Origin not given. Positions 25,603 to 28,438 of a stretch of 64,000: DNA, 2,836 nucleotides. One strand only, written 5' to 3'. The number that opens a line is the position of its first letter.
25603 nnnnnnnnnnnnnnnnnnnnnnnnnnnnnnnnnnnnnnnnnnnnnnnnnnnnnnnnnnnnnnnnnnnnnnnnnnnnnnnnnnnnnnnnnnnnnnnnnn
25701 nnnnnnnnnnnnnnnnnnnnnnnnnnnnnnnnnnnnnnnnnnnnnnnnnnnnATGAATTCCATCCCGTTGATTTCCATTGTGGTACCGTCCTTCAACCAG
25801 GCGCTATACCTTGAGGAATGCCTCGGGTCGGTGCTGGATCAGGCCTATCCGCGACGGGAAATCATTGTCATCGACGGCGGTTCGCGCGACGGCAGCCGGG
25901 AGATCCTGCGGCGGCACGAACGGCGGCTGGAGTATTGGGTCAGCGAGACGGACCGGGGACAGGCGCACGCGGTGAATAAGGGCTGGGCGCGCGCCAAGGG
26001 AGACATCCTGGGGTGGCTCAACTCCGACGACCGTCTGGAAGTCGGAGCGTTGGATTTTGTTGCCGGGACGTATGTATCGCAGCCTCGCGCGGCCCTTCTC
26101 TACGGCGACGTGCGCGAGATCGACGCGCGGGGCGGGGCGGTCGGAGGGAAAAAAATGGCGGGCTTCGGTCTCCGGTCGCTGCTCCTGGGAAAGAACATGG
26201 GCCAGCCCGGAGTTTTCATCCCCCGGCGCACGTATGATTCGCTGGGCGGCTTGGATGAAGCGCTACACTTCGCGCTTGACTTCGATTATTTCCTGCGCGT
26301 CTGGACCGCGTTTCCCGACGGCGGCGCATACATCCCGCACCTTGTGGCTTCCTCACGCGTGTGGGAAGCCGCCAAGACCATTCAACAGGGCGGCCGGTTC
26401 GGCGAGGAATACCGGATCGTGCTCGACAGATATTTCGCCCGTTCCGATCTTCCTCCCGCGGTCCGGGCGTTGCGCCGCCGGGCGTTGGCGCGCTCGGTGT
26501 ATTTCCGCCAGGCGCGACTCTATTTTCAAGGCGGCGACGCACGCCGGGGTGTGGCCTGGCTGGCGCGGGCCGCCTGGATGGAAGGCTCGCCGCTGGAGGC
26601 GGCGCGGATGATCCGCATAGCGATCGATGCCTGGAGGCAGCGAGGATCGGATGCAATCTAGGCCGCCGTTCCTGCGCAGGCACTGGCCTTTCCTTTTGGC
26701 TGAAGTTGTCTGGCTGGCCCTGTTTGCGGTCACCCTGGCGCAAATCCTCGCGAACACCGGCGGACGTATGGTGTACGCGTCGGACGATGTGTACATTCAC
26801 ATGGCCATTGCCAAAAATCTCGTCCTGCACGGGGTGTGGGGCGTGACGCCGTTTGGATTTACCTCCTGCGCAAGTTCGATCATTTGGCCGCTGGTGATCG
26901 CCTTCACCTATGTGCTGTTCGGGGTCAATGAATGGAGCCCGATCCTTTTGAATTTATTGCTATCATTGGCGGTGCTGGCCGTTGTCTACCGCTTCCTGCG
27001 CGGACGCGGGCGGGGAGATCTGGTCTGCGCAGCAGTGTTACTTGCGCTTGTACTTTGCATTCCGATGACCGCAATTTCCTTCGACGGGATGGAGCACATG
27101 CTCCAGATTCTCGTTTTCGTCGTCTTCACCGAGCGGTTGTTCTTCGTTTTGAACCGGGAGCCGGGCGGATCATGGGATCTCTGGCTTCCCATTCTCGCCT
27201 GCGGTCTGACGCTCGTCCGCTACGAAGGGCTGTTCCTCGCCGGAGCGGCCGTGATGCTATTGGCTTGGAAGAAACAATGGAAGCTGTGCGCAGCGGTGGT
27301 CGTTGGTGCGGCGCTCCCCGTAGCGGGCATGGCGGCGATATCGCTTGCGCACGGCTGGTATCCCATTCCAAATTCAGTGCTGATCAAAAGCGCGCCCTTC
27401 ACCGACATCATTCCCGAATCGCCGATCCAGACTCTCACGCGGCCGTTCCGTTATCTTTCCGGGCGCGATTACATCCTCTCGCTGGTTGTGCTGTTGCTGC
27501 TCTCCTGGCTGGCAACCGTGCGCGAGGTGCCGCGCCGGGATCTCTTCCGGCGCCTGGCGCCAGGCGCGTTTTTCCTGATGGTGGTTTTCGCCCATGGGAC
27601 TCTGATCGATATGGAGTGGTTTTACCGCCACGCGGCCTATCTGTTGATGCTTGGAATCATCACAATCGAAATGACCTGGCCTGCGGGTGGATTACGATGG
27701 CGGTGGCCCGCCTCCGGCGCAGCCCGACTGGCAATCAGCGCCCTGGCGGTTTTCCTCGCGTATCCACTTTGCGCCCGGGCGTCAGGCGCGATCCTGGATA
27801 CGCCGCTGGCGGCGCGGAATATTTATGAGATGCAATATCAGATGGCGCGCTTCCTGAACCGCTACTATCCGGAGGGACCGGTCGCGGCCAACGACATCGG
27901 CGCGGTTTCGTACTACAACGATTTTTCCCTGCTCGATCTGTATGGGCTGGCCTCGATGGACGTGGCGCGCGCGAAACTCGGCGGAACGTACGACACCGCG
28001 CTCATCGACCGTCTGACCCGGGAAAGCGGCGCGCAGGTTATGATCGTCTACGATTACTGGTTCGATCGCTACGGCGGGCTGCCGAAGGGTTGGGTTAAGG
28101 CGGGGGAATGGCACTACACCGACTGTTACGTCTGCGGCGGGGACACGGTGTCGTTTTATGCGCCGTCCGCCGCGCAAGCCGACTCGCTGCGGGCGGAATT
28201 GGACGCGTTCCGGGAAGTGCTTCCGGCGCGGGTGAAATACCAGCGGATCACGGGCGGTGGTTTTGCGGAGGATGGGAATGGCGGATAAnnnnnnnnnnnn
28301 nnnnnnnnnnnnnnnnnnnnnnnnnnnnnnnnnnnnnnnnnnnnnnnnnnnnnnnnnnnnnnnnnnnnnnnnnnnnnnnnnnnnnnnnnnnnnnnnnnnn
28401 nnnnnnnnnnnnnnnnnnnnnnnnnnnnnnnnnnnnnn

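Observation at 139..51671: A ~51-kb unidirectional glycan-assembly supercluster pairs a Wzm/Wzt ABC exporter with eight GT-C-like polytopic membrane proteins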

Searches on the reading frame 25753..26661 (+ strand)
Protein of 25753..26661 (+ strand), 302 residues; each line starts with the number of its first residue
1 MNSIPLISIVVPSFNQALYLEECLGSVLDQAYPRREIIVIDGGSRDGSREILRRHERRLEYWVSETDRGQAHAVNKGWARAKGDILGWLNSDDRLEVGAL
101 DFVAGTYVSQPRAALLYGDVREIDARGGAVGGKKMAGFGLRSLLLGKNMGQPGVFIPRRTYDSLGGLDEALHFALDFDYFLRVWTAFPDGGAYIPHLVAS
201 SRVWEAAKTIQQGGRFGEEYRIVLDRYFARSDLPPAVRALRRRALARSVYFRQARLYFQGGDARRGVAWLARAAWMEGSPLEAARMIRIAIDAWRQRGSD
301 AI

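Call 6: search_protein_families(library=pfam, proteins=[window:25753-26661:+], max_evalue=0.01)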
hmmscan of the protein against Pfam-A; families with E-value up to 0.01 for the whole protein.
window:25753-26661:+ (302 aa): 4 families
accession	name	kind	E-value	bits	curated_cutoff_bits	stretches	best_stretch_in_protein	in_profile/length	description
PF00535.33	Glycos_transf_2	-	1.9e-24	86.9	23.3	1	8-98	1-94/168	Glycosyl transferase family 2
PF13641.12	Glyco_tranf_2_3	-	2e-10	41.5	27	1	7-185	3-194/230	Glycosyltransferase like family 2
PF10111.15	Glyco_tranf_2_2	-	1.1e-07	32.1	27.3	1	16-94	11-93/276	Glycosyltransferase like family 2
PF13704.12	Glyco_tranf_2_4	-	0.0016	19.3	27.5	1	15-71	2-55/98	Glycosyl transferase family 2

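Call 20: search_protein_families(library=ncbifam, proteins=[window:25753-26661:+], max_evalue=0.001)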
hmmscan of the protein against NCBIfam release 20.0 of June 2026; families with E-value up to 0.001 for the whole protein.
window:25753-26661:+ (302 aa): 18 families
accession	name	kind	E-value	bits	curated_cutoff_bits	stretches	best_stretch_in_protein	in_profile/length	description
TIGR04283.1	glyco_like_mftF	equivalog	3.4e-18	66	182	1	7-209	1-194/221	TIGR04283 family arsenosugar biosynthesis glycosyltransferase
TIGR03937.1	PgaC_IcaA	equivalog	1.3e-17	63.9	422.3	1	2-121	42-164/407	poly-beta-1,6-N-acetyl-D-glucosamine synthase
TIGR03965.1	mycofact_glyco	equivalog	5e-16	58.6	280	1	4-130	73-201/467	mycofactocin biosynthesis glycosyltransferase MftF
NF047683.1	TeichurnBiosyTuaG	equivalog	1.1e-15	58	400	1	3-100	4-104/252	teichuronic acid biosynthesis protein TuaG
NF007482.0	PRK10073.1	equivalog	2.4e-13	49.8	423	1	1-96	2-99/334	glycosyltransferase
TIGR03111.1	glyc2_xrt_Gpos1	hypoth_equivalog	1.3e-11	43.9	363.95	1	3-118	47-167/439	TIGR03111 family XrtG-associated glycosyltransferase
NF041875.1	EPS_EpsD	equivalog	1.5e-10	41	370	1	7-92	1-89/325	exopolysaccharide biosynthesis glycosyltransferase EpsD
NF050050.1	ProtGlycPglI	equivalog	3.6e-10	39.7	500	1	5-101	2-102/306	GalNAc(5)-diNAcBac-PP-undecaprenol beta-1,3-glucosyltransferase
TIGR04009.1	wcaE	equivalog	3e-09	36.5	369.2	1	36-119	35-118/248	colanic acid biosynthesis glycosyltransferase WcaE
NF045692.1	OglycostaseCruG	equivalog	1.5e-08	34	600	1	5-81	41-118/386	2'-O-glycosyltransferase CruG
NF038299.1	EPS_HpsN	equivalog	3.6e-08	32.7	425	1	5-120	1-119/317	hormogonium polysaccharide biosynthesis glycosyltransferase HpsN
NF038302.1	EPS_HpsE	equivalog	4.3e-07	29.2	300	1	7-93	3-97/307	hormogonium polysaccharide biosynthesis glycosyltransferase HpsE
TIGR03469.1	HpnB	hypoth_equivalog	4.3e-06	26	379.25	1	3-60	42-100/386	hopene-associated glycosyltransferase HpnB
NF007453.0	PRK10018.1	equivalog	4.2e-05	23.4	382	1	3-103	4-107/280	colanic acid biosynthesis glycosyltransferase WcaA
TIGR04017.1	WcaA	equivalog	4.8e-05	23.1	495.75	1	3-103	3-106/279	colanic acid biosynthesis glycosyltransferase WcaA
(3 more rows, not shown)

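Call 51: search_solved_structures(query=window:25753-26661:+, max_evalue=0.001)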
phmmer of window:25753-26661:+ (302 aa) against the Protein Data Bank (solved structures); distinct sequences matched with E-value up to 0.001: 15.
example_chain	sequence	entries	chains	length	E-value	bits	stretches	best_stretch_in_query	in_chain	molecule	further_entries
2z87_A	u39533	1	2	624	1.1e-20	77.3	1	3-184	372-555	Chondroitin synthase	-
2z86_A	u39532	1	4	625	1.1e-20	77.2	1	3-184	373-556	Chondroitin synthase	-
9omj_A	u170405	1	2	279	2.2e-13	53.4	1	7-173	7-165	Glycosyltransferase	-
9omm_A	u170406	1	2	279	2.3e-13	53.2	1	7-173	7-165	Glycosyltransferase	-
9omh_A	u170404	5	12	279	2.3e-13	53.2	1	7-173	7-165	Glycosyltransferase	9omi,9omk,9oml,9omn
5hea_A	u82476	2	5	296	2.9e-10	43.1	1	4-101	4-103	Putative glycosyltransferase (GalT1)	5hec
6yv7_B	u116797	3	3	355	1.3e-09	41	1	5-91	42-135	Glycosyl transferase, family 2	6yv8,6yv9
6yv7_A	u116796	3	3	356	1.3e-09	41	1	5-91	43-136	Glycosyl transferase, family 2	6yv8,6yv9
6p61_A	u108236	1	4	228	2.8e-09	39.8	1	2-96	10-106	Glycosyltransferase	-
8vh7_A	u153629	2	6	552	1e-07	34.7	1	4-94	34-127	Heparosan synthase B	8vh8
8viw_A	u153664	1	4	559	1e-07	34.7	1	4-94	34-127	Heparosan synthase B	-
5tze_C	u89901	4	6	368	2.7e-07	33.3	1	7-127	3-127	Glycosyl transferase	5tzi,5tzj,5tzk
5tz8_A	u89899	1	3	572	6.2e-07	32.1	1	7-127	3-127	Glycosyl transferase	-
3bcv_A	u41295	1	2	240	4.7e-06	29.2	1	1-96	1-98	Putative glycosyltransferase protein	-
6h1j_A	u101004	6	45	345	0.0001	24.8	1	3-118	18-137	Probable ss-1,3-N-acetylglucosaminyltransferase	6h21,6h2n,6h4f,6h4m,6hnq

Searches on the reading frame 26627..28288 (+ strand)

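Call 6: search_protein_families(library=pfam, proteins=[window:26627-28288:+], max_evalue=0.01)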
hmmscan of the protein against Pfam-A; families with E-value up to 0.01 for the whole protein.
window:26627-28288:+ (553 aa): 0 families

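Call 11: search_protein_families(library=ncbifam, proteins=[window:26627-28288:+], max_evalue=0.1)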
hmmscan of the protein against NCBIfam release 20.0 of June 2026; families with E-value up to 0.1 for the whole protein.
window:26627-28288:+ (553 aa): 3 families
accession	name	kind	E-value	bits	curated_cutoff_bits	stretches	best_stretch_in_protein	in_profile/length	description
NF008615.1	PRK11594.1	equivalog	0.014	15.7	82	1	95-141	7-54/67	p-hydroxybenzoic acid efflux pump operon protein AaeX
NF033207.2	midcut_by_XrtH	subfamily_domain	0.033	14.2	45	1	110-149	46-85/175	midcut-by-XrtH protein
NF047440.1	LA3751_2_3_fam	subfamily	0.039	12.8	200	1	85-228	83-229/460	LA_3751/LA_3752 family putative glycosyltransferase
